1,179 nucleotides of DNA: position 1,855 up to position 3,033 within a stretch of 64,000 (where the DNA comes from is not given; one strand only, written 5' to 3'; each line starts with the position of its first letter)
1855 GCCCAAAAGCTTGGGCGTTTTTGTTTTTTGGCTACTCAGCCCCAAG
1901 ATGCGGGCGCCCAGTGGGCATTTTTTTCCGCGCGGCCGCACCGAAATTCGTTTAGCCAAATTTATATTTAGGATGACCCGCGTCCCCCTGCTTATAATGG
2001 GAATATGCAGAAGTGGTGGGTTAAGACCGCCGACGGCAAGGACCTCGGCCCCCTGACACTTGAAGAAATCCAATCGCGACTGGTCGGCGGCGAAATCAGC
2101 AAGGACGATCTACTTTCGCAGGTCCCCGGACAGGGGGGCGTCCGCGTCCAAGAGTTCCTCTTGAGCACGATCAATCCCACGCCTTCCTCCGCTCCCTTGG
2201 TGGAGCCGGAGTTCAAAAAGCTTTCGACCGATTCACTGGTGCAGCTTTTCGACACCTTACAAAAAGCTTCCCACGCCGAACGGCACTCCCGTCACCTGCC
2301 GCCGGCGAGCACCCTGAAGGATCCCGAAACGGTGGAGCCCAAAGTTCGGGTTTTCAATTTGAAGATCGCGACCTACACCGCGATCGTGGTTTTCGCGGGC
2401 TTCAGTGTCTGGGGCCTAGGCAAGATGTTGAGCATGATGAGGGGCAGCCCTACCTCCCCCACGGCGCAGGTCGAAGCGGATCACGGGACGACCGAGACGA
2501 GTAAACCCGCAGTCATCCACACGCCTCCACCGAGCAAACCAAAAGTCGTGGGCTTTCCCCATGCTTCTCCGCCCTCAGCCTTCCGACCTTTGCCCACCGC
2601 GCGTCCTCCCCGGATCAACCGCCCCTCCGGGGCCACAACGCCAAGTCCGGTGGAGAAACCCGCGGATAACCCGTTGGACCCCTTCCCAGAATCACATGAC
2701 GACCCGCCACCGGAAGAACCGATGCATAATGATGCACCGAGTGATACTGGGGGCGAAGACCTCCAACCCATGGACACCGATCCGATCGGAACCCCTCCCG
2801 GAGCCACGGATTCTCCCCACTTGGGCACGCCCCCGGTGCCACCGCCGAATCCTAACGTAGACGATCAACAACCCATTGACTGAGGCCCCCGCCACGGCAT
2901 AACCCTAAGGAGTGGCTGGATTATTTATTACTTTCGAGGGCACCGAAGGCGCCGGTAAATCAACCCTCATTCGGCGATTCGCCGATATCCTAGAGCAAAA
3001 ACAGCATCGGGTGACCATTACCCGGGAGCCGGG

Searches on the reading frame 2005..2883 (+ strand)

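Call 16: search_protein_families(library=pfam, max_evalue=0.01, proteins=[window:2005-2883:+])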
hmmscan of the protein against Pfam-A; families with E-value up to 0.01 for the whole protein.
window:2005-2883:+ (292 aa): 1 family
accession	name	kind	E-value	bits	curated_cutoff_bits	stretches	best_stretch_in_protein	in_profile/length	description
PF14237.11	GYF_2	-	0.0054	16.9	25.8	1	4-36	1-32/50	GYF domain 2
